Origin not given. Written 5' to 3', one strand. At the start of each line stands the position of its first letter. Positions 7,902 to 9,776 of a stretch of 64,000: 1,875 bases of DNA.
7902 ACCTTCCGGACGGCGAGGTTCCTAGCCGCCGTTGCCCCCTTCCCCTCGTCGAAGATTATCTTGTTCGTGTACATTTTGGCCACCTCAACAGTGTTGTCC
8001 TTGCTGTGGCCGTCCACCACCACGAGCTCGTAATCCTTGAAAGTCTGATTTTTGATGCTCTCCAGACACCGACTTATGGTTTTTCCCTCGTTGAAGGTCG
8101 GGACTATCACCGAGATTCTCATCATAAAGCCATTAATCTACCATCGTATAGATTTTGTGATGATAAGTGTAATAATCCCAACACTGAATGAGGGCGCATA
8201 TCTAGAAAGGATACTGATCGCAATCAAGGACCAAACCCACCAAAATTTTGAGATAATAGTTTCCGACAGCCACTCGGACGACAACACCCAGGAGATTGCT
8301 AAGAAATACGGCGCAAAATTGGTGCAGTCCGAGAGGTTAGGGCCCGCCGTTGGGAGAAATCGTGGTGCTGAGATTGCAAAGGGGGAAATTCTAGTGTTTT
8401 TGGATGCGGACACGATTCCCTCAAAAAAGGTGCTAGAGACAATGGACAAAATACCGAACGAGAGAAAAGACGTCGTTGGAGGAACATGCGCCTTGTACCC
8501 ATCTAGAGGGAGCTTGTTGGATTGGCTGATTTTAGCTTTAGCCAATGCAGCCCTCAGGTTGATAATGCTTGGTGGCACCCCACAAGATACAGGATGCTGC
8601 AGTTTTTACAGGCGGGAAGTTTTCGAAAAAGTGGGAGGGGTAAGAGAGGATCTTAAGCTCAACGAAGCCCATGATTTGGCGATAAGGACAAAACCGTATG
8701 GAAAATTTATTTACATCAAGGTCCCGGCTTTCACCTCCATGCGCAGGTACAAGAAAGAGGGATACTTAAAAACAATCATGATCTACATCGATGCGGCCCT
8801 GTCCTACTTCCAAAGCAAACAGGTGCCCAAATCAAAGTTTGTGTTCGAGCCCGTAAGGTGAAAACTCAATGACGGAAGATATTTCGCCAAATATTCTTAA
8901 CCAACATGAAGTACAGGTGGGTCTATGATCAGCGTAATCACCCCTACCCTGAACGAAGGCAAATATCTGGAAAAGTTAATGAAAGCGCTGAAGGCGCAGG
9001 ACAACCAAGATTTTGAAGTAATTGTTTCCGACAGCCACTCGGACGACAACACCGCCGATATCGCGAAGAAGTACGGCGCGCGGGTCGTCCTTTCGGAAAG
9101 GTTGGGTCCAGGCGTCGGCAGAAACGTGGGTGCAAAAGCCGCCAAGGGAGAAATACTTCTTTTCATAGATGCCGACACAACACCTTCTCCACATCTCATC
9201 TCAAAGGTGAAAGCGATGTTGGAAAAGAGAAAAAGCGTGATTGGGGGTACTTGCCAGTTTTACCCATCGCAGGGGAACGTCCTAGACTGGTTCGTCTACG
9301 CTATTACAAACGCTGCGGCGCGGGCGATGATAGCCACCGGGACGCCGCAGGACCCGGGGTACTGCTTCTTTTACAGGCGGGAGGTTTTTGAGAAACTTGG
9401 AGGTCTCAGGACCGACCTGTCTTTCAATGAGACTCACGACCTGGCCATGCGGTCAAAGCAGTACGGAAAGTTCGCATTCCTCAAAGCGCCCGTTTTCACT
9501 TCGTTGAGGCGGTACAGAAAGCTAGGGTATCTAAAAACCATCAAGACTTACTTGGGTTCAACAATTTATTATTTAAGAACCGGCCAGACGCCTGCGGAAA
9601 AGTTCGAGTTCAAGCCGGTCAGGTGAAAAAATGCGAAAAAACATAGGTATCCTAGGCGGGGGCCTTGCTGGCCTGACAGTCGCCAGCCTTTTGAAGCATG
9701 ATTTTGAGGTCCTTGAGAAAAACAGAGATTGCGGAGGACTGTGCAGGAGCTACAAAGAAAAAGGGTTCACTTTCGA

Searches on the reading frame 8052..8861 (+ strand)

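Call 73: search_protein_families(library=pfam, proteins=[window:8052-8861:+], max_evalue=0.001)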
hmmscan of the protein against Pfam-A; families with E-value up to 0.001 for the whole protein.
window:8052-8861:+ (269 aa): 3 families
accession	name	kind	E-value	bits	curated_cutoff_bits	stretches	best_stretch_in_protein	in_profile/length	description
PF00535.33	Glycos_transf_2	-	1.8e-32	113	23.3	1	39-194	1-167/168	Glycosyl transferase family 2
PF13641.12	Glyco_tranf_2_3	-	5.6e-12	46.6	27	1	38-199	3-179/230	Glycosyltransferase like family 2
PF10111.15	Glyco_tranf_2_2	-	5.6e-10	39.6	27.3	1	39-134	1-105/276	Glycosyltransferase like family 2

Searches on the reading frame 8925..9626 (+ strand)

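Call 73: search_protein_families(library=pfam, proteins=[window:8925-9626:+], max_evalue=0.001)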
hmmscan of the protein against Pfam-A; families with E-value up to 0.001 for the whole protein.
window:8925-9626:+ (233 aa): 6 families
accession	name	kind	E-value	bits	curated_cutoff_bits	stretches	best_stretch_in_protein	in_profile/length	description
PF00535.33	Glycos_transf_2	-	4.5e-32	111.7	23.3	1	3-159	1-168/168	Glycosyl transferase family 2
PF13641.12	Glyco_tranf_2_3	-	4.5e-15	56.7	27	1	2-175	3-192/230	Glycosyltransferase like family 2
PF10111.15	Glyco_tranf_2_2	-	1.5e-06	28.3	27.3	1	8-97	7-104/276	Glycosyltransferase like family 2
PF13896.12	Glyco_transf_49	-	2.6e-05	24.2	27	1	64-104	120-160/329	Glycosyl-transferase for dystroglycan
PF13632.12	Glyco_trans_2_3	-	0.00015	22.1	27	1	78-181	2-110/198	Glycosyl transferase family group 2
PF13506.12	Glyco_transf_21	-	0.00081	19.3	21.7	0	70-162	26-121/174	Glycosyl transferase family 21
